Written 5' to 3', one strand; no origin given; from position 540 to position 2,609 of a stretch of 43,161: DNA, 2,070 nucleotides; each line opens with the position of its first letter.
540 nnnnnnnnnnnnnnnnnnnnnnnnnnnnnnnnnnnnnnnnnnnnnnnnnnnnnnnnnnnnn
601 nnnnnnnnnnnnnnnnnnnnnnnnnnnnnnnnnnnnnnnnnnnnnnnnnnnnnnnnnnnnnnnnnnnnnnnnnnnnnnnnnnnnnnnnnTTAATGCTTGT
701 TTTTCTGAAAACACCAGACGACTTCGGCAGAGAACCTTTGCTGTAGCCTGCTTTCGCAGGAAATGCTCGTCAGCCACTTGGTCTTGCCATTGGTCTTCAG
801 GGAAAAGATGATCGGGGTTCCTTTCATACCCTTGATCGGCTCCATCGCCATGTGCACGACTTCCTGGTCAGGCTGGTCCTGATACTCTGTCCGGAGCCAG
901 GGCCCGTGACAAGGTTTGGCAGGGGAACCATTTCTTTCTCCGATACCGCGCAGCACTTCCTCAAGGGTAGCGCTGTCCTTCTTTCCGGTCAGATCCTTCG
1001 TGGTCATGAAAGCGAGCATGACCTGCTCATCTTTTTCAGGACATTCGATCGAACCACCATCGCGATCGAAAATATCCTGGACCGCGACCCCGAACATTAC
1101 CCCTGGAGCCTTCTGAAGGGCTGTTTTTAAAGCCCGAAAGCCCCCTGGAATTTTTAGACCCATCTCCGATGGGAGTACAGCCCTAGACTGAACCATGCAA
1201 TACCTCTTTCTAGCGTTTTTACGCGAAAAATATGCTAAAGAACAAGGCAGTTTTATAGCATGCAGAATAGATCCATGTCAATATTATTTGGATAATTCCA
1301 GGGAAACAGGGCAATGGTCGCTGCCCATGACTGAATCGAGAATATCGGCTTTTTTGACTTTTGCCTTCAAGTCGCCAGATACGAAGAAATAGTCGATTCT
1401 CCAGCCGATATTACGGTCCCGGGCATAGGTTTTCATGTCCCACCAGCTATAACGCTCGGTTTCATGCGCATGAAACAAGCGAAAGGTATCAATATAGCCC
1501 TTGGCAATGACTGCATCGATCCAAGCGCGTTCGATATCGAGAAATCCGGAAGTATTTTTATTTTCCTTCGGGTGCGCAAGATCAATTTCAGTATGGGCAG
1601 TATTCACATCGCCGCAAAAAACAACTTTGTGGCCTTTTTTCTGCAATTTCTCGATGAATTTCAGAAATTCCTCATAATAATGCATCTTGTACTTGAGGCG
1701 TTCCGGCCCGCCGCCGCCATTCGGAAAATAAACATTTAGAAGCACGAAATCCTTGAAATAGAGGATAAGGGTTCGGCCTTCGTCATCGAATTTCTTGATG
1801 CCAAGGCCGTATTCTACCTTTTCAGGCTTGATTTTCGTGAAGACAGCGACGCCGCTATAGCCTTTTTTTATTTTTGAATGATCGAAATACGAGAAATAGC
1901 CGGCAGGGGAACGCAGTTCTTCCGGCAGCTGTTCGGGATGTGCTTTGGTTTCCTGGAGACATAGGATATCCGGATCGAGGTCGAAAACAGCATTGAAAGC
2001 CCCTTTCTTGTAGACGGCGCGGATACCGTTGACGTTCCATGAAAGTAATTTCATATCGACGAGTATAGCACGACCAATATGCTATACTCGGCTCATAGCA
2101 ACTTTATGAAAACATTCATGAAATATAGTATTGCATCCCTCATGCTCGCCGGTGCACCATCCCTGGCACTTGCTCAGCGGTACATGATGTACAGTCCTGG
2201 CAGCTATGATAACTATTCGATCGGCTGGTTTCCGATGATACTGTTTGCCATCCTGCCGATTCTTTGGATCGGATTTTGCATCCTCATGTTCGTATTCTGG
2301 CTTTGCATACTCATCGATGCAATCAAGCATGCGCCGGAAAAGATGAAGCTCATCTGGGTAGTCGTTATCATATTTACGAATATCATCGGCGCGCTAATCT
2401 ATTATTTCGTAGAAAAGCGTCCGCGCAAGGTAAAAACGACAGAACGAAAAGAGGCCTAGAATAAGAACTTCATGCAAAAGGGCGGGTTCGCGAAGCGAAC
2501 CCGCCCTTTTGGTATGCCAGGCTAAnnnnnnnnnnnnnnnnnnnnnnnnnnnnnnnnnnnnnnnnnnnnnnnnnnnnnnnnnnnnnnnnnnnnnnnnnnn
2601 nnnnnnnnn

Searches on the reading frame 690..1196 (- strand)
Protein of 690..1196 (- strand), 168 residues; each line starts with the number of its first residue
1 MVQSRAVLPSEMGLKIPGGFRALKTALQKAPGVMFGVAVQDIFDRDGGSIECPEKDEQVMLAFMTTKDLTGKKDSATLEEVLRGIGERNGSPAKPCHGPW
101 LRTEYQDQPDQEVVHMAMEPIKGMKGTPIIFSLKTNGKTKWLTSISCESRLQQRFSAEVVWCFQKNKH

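Call 11: search_protein_families(library=pfam, proteins=[window:690-1196:-], max_evalue=0.01)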
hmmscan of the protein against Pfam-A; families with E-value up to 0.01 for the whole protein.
window:690-1196:- (168 aa): 0 families

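Call 13: find_encoding_contigs(protein=window:690-1196:-, flank=6000, max_places=10)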
Protein window:690-1196:- (168 aa): 2 contigs read that carry it; 2 places shown.
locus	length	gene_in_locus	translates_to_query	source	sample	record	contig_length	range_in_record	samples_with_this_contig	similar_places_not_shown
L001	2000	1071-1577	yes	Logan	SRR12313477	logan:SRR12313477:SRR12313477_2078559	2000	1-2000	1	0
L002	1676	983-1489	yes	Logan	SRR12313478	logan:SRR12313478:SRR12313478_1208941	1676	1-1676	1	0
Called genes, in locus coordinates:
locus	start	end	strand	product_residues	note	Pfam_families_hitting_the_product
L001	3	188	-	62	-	?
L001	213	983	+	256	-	PF03372:Exo_endo_phos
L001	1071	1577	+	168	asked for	-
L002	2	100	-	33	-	?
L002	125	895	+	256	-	PF03372:Exo_endo_phos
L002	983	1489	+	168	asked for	-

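Call 14: find_homologous_proteins(query=window:690-1196:-)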
Query window:690-1196:- (168 aa): 1 proteins with E <= 0.001 among 36 candidates.
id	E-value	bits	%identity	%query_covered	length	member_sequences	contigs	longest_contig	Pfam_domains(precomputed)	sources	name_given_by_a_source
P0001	2.5e-109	380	100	100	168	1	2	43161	-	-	-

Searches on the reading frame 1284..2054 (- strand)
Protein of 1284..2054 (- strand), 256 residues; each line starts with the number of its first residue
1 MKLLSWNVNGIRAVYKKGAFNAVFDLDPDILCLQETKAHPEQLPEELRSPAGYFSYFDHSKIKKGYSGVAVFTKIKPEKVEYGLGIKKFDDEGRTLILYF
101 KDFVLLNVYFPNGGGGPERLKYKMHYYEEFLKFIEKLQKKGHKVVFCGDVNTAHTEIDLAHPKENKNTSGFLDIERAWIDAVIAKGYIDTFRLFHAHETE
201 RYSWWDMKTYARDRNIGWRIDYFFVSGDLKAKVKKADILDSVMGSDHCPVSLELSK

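Call 11: search_protein_families(library=pfam, proteins=[window:1284-2054:-], max_evalue=0.01)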
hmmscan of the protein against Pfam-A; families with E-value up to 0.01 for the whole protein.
window:1284-2054:- (256 aa): 2 families
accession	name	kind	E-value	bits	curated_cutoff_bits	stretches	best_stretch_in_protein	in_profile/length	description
PF03372.29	Exo_endo_phos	-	8e-35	121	24.5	1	4-247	1-225/225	Endonuclease/Exonuclease/phosphatase family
PF14529.12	Exo_endo_phos_2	-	0.00018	21.8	27.4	1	105-250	3-116/117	Endonuclease-reverse transcriptase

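Call 15: find_related_loci(query=window:1284-2054:-, collection=genome_contigs, flank=10000)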
Query window:1284-2054:- (256 aa) in genome_contigs; peptide patterns used: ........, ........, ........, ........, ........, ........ (x = any residue, [..] = any of these).
600 stretches matched a pattern (row limit reached: there are more); 593 encode a relative of the query (tblastn E <= 1e-3); the best 80 are kept; 80 distinct loci.
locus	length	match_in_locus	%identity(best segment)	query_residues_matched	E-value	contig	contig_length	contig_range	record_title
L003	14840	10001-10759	72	1-254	2e-132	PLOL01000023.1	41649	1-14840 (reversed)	MAG: Patescibacteria group bacterium isolate bog_1341 73.20120700_S3X.70_contig_11074, whole genome shotgun sequence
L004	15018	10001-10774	67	1-254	4e-119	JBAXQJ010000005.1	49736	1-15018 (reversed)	MAG: bacterium isolate ELA554 MAG554_5, whole genome shotgun sequence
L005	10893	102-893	65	1-254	3e-118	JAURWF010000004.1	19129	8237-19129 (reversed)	MAG: bacterium isolate E10_concoct.bin.1_sub E10_k141_81756, whole genome shotgun sequence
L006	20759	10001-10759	66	1-254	5e-118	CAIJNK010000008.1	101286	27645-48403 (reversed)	uncultured bacterium isolate AlinenLipids_bin-6017 genome assembly, contig: bin-6017:08/22, whole genome shotgun sequenc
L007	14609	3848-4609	65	1-254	8e-117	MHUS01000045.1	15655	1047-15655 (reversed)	MAG: Candidatus Yonathbacteria bacterium RIFCSPHIGHO2_01_FULL_51_10 rifcsphigho2_01_scaffold_8544, whole genome shotgun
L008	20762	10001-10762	64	1-254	2e-116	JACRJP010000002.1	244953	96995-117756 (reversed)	MAG: Candidatus Taylorbacteria bacterium isolate NC_groundwater_1832_Pr3_B-0.1um_40_24 SR-2_scaffold_141_1491172, whole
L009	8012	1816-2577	65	1-254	3e-116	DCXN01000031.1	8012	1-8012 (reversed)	MAG TPA_asm: Patescibacteria group bacterium UBA2135 UBA2135_contig_7958, whole genome shotgun sequence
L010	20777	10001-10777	65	1-256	2e-115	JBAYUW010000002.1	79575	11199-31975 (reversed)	MAG: Candidatus Paceibacterota bacterium isolate SO_2016_LW3_45 scaffold00466_LW162_2016, whole genome shotgun sequence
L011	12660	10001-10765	65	1-254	2e-115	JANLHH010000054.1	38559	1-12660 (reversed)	MAG: Patescibacteria group bacterium isolate P6-12 k99_235443, whole genome shotgun sequence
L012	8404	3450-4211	64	1-254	3e-115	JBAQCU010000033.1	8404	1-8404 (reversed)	MAG: Minisyncoccia bacterium isolate MFD12004_ilm_asm_bin23 k127_144781, whole genome shotgun sequence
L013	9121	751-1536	63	1-252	2e-114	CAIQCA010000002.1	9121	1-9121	uncultured bacterium isolate AM_bin-1725 genome assembly, contig: bin-1725:002/167, whole genome shotgun sequence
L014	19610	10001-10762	65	1-254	3e-114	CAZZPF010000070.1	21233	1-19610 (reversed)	MAG TPA_asm: uncultured Candidatus Saccharibacteria bacterium isolate binchicken_co203_538 genome assembly, contig: k141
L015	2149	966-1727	62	1-254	7e-120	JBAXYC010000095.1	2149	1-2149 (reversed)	MAG: bacterium isolate ELA755 MAG755_95, whole genome shotgun sequence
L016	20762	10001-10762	63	1-254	1e-113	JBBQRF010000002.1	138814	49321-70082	MAG: Candidatus Paceibacteria bacterium isolate Co_metawrap_1656 Cmw_1656_k141_28984827_length_138814_cov_20.9759, whole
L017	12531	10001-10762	62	1-254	2e-113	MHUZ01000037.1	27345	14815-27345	MAG: Candidatus Yonathbacteria bacterium RIFOXYD1_FULL_52_36 rifoxyd1_full_scaffold_691, whole genome shotgun sequence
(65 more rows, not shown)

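Call 39: find_homologous_proteins(query=window:1284-2054:-, max_evalue=1e-90)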
Query window:1284-2054:- (256 aa): 4198 proteins with E <= 1e-90 among 8000 candidates; the best 120 are listed.
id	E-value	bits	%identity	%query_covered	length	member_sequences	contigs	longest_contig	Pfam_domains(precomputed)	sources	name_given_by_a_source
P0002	1.8e-174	596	100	100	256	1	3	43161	PF03372.30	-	-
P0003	2.7e-146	504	82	99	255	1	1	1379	PF03372.30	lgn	-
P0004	1.4e-144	498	80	99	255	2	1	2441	PF03372.30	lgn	-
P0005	9.0e-143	493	80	99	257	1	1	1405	PF03372.30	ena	-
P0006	1.1e-142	492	81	99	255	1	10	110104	PF03372.30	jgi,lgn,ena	jgi:exodeoxyribonuclease-3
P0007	2.3e-142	491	81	99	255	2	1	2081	PF03372.30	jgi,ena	jgi:exodeoxyribonuclease-3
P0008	9.7e-141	486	79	99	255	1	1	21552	PF03372.30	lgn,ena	-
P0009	3.9e-140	484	74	99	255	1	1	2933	PF03372.30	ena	-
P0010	5.8e-140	483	79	99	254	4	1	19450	PF03372.30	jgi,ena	-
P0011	1.1e-139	482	79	99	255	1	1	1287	PF03372.30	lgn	-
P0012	3.5e-139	481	77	99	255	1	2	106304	PF03372.30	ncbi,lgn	-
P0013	3.7e-139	481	80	99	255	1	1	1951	PF03372.30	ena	-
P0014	5.5e-139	480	80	99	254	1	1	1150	PF03372.30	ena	-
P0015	1.3e-138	479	75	99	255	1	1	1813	PF03372.30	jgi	jgi:exodeoxyribonuclease-3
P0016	7.7e-138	476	78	99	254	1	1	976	PF03372.30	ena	-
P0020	4.5e-137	474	77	99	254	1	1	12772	PF03372.30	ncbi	-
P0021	1.8e-136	472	78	99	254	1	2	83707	PF03372.30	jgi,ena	-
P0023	3.5e-136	471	76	99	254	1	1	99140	PF03372.30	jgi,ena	-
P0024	5.9e-136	470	74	99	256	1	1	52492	PF03372.30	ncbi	-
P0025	9.7e-136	469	75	99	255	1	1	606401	PF03372.30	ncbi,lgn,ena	-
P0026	9.7e-136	469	77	99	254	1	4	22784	PF03372.30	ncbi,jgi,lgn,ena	ncbi:MAG: exodeoxyribonuclease III [bacterium]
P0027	2.3e-135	468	75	99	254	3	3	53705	PF03372.30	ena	-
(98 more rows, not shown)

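Call 40: find_encoding_contigs(protein=P0006, flank=4000, max_places=3)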
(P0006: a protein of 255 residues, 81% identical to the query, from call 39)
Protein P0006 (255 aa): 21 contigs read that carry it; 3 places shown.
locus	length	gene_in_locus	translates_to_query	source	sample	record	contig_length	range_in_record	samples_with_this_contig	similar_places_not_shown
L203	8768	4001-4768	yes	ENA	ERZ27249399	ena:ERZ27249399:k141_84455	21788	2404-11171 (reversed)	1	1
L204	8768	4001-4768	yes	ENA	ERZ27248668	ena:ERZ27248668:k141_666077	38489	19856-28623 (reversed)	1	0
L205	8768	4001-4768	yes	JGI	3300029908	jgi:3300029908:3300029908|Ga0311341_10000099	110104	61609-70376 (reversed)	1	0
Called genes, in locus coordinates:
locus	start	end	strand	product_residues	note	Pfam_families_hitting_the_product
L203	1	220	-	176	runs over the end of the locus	PF01936:NYN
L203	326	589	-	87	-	PF00312:Ribosomal_S15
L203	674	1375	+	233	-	-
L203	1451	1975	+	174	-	-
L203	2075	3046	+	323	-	PF02899:Phage_int_SAM_1, PF13495:Phage_int_SAM_4 (faint), PF00589:Phage_integrase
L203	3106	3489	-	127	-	PF13396:PLDc_N (weak)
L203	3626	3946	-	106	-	PF09685:MamF_MmsF (weak)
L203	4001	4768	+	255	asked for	PF03372:Exo_endo_phos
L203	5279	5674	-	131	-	PF02021:UPF0102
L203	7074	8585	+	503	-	PF01743:PolyA_pol, PF12627:PolyA_pol_RNAbd, PF01966:HD, PF13735:tRNA_NucTran2_2 (faint)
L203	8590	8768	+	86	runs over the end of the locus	PF00293:NUDIX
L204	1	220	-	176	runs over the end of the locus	PF01936:NYN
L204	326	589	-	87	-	PF00312:Ribosomal_S15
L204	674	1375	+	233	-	-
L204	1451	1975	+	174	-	-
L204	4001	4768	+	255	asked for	PF03372:Exo_endo_phos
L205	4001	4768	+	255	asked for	PF03372:Exo_endo_phos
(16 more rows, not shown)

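Call 41: find_encoding_contigs(protein=P0008, flank=4000, max_places=2)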
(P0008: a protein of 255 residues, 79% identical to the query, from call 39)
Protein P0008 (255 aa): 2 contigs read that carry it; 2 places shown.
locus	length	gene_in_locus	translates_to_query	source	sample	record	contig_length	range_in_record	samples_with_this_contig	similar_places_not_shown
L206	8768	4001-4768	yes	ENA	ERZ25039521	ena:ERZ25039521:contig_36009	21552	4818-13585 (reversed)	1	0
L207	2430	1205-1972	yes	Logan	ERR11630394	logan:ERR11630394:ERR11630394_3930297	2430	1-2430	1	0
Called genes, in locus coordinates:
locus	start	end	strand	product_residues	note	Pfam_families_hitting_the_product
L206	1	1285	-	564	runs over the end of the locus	PF01138:RNase_PH, PF00013:KH_1, PF22675:KH-I_KHDC4-BBP (weak)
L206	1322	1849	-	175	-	PF01936:NYN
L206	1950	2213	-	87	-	PF00312:Ribosomal_S15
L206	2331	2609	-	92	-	-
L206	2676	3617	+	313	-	PF02899:Phage_int_SAM_1, PF13102:Phage_int_SAM_5, PF13495:Phage_int_SAM_4 (faint), PF00589:Phage_integrase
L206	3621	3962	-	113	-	-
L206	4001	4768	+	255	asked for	PF03372:Exo_endo_phos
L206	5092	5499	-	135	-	PF02021:UPF0102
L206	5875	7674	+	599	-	PF01743:PolyA_pol, PF12627:PolyA_pol_RNAbd, PF01966:HD, PF13735:tRNA_NucTran2_2 (weak)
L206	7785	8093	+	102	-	PF12647:RNHCP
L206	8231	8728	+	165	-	-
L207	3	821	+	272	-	?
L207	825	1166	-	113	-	-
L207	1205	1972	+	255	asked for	PF03372:Exo_endo_phos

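Call 42: find_encoding_contigs(protein=P0010, flank=4000, max_places=2)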
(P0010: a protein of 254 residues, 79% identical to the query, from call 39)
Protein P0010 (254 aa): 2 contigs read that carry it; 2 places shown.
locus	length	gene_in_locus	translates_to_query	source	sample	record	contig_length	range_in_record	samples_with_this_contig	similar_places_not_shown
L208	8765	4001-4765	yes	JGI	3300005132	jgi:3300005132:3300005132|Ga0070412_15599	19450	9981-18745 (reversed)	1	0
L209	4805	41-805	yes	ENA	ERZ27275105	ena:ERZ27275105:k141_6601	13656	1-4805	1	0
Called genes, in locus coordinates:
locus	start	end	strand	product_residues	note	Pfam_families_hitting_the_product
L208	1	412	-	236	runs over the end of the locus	-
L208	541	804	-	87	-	PF00312:Ribosomal_S15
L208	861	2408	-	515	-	PF01471:PG_binding_1, PF01833:TIG (weak)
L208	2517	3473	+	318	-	PF02899:Phage_int_SAM_1, PF13102:Phage_int_SAM_5, PF13495:Phage_int_SAM_4 (faint), PF00589:Phage_integrase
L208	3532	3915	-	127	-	PF13396:PLDc_N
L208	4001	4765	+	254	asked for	PF03372:Exo_endo_phos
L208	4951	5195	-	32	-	-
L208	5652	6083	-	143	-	PF02021:UPF0102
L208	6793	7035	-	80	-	-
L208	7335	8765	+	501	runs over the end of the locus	PF01743:PolyA_pol, PF12627:PolyA_pol_RNAbd, PF01966:HD, PF13735:tRNA_NucTran2_2 (weak)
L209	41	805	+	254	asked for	PF03372:Exo_endo_phos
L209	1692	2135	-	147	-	PF02021:UPF0102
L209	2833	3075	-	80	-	-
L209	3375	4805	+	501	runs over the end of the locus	PF01743:PolyA_pol, PF12627:PolyA_pol_RNAbd, PF01966:HD, PF13735:tRNA_NucTran2_2 (weak)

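Call 43: find_encoding_contigs(protein=P0012, flank=4000, max_places=2)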
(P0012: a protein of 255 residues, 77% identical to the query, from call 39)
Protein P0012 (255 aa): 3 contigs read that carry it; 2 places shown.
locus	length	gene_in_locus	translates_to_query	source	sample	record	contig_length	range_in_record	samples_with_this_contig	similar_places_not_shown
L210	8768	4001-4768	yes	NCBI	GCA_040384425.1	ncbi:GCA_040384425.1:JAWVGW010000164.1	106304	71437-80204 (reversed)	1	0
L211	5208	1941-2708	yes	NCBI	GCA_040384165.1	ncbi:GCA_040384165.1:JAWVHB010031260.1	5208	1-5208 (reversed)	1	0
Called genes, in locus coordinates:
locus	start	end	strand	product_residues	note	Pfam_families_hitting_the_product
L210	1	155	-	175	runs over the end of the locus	PF01936:NYN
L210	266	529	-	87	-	PF00312:Ribosomal_S15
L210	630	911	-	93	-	-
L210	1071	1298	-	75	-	PF13412:HTH_24 (weak)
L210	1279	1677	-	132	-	-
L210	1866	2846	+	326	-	PF02899:Phage_int_SAM_1, PF13495:Phage_int_SAM_4 (faint), PF00589:Phage_integrase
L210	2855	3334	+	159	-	PF04073:tRNA_edit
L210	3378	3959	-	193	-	-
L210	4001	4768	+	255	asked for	PF03372:Exo_endo_phos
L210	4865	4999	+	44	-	-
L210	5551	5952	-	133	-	PF02021:UPF0102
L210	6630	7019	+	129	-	-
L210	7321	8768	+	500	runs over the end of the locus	PF01743:PolyA_pol, PF12627:PolyA_pol_RNAbd, PF01966:HD, PF13735:tRNA_NucTran2_2 (faint)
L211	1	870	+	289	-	?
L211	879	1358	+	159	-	PF04073:tRNA_edit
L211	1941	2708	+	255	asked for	PF03372:Exo_endo_phos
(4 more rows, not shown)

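Call 44: find_encoding_contigs(protein=P0021, flank=3000, max_places=2)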
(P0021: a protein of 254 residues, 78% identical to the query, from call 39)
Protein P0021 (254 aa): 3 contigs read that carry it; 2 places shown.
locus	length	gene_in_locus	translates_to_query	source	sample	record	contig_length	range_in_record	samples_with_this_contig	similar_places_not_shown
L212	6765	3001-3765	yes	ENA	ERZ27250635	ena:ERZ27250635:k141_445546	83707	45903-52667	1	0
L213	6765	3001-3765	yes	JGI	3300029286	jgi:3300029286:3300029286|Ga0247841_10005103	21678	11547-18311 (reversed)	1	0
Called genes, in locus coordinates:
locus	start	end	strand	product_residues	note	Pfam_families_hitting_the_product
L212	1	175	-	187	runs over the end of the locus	PF01936:NYN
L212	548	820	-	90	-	PF00312:Ribosomal_S15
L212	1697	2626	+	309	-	PF02899:Phage_int_SAM_1, PF13495:Phage_int_SAM_4 (faint), PF00589:Phage_integrase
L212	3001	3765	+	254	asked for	PF03372:Exo_endo_phos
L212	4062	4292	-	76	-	-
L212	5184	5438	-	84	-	-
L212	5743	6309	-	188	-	-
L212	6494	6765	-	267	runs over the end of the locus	PF01978:TrmB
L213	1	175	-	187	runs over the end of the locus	PF01936:NYN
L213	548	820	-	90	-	PF00312:Ribosomal_S15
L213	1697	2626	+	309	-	PF02899:Phage_int_SAM_1, PF13495:Phage_int_SAM_4 (faint), PF00589:Phage_integrase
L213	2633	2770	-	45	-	-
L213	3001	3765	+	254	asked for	PF03372:Exo_endo_phos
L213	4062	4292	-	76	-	-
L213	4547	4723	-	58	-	-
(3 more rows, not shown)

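Call 45: find_encoding_contigs(protein=P0020, flank=3000, max_places=2)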
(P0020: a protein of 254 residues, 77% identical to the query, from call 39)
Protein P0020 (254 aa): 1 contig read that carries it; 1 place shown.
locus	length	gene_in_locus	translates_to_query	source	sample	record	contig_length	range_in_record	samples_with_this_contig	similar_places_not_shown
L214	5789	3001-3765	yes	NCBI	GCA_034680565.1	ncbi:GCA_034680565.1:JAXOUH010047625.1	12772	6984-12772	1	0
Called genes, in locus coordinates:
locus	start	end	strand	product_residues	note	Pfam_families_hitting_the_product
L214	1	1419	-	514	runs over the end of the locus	PF01471:PG_binding_1, PF01833:TIG (weak)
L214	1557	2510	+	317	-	PF02899:Phage_int_SAM_1, PF13102:Phage_int_SAM_5 (weak), PF13495:Phage_int_SAM_4 (faint), PF00589:Phage_integrase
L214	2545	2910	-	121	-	PF13396:PLDc_N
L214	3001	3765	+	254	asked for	PF03372:Exo_endo_phos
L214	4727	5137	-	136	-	PF02021:UPF0102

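Call 46: find_encoding_contigs(protein=P0023, flank=3000, max_places=2)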
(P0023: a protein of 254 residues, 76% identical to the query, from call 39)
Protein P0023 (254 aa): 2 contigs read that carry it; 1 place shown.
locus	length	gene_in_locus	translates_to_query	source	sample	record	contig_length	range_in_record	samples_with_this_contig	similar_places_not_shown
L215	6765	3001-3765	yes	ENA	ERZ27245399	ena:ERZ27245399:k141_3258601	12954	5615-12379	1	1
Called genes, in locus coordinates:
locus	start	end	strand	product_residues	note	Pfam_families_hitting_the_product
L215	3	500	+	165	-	-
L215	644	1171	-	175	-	PF01936:NYN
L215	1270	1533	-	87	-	PF00312:Ribosomal_S15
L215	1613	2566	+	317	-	PF02899:Phage_int_SAM_1, PF13495:Phage_int_SAM_4 (faint), PF00589:Phage_integrase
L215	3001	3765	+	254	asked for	PF03372:Exo_endo_phos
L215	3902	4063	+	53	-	-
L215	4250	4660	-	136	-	PF02021:UPF0102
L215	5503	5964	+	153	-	-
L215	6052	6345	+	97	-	-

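Call 47: find_encoding_contigs(protein=P0026, flank=3000, max_places=2)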
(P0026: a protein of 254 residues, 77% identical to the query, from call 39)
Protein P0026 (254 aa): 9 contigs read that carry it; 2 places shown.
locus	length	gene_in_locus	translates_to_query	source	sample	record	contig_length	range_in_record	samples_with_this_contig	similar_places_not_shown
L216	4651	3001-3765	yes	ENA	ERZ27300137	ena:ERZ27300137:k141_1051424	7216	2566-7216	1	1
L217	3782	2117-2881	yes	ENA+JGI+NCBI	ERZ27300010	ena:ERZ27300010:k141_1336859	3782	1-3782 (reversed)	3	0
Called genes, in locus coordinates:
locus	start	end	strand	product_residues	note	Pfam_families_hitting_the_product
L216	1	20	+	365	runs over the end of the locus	PF13458:Peripla_BP_6, PF01094:ANF_receptor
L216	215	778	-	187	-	PF01936:NYN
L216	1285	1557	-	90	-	PF00312:Ribosomal_S15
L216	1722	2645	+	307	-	PF02899:Phage_int_SAM_1, PF13495:Phage_int_SAM_4 (faint), PF00589:Phage_integrase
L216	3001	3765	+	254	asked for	PF03372:Exo_endo_phos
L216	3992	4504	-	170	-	-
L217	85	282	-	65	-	-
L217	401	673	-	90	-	PF00312:Ribosomal_S15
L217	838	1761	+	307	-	PF02899:Phage_int_SAM_1, PF13495:Phage_int_SAM_4 (faint), PF00589:Phage_integrase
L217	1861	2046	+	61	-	-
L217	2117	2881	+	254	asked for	PF03372:Exo_endo_phos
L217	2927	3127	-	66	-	-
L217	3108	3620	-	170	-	-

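Call 86: find_encoding_contigs(protein=P0025, flank=2500, max_places=1)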
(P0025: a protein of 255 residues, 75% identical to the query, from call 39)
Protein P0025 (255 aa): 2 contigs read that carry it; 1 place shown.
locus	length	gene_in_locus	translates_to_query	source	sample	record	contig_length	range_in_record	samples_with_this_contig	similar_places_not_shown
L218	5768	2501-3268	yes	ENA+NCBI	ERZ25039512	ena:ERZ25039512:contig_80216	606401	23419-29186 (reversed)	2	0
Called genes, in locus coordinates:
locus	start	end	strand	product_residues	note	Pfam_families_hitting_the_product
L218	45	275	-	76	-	-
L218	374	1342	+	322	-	PF02899:Phage_int_SAM_1, PF13495:Phage_int_SAM_4 (weak), PF00589:Phage_integrase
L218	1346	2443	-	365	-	-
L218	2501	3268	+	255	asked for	PF03372:Exo_endo_phos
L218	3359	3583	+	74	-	-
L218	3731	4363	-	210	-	PF01569:PAP2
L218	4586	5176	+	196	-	PF00657:Lipase_GDSL, PF13472:Lipase_GDSL_2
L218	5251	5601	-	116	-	-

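Call 87: find_encoding_contigs(protein=P0024, flank=2500, max_places=1)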
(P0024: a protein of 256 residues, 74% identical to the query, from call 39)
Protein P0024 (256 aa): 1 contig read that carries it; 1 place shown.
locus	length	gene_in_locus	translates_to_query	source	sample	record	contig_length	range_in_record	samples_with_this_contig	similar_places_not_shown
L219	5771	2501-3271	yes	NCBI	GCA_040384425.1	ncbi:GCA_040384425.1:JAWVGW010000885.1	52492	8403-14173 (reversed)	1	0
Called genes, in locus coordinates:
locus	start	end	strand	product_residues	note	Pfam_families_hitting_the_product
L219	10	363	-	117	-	PF00312:Ribosomal_S15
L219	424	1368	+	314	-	PF02899:Phage_int_SAM_1, PF13495:Phage_int_SAM_4 (faint), PF00589:Phage_integrase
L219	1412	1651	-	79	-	-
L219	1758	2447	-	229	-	PF13489:Methyltransf_23, PF01209:Ubie_methyltran, PF13847:Methyltransf_31, PF08241:Methyltransf_11, PF08242:Methyltransf_12, PF13649:Methyltransf_25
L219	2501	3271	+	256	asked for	PF03372:Exo_endo_phos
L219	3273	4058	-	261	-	PF01978:TrmB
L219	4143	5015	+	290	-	PF13489:Methyltransf_23, PF08241:Methyltransf_11, PF08242:Methyltransf_12, PF13649:Methyltransf_25, PF13847:Methyltransf_31 (weak), PF01739:CheR (weak)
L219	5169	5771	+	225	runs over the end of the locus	-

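Call 88: find_encoding_contigs(protein=P0027, flank=2500, max_places=2)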
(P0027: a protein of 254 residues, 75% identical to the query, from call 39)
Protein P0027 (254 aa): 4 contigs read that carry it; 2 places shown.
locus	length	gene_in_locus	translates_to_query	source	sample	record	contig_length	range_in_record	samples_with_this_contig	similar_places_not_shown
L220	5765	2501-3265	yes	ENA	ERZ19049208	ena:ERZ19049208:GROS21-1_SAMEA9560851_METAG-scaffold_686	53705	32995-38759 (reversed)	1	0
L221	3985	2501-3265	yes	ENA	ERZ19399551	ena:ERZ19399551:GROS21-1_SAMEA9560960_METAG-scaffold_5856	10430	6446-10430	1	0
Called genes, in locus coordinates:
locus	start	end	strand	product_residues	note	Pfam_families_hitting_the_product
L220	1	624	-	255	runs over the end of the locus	PF00121:TIM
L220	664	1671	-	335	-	-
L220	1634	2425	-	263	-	-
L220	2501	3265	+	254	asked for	PF03372:Exo_endo_phos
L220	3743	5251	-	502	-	PF01743:PolyA_pol, PF12627:PolyA_pol_RNAbd, PF01966:HD, PF13735:tRNA_NucTran2_2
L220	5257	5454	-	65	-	-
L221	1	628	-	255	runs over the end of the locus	PF00121:TIM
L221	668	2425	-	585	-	PF05157:MshEN, PF00437:T2SSE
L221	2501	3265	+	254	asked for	PF03372:Exo_endo_phos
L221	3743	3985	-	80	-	?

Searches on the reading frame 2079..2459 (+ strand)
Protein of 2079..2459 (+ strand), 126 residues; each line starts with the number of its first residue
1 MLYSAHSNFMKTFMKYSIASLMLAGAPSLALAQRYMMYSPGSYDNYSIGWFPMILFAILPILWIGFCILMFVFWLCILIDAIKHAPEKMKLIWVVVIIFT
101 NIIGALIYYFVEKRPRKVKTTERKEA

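Call 11: search_protein_families(library=pfam, proteins=[window:2079-2459:+], max_evalue=0.01)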
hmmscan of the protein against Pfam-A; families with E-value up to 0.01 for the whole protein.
window:2079-2459:+ (126 aa): 2 families
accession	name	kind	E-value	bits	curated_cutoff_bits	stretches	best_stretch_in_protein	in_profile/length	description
PF13396.11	PLDc_N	-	5.5e-09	36.3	23.3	1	72-111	1-40/42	Phospholipase_D-nuclease N-terminal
PF02361.21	CbiQ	-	0.0082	16.2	25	0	46-118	13-82/216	Cobalt transport protein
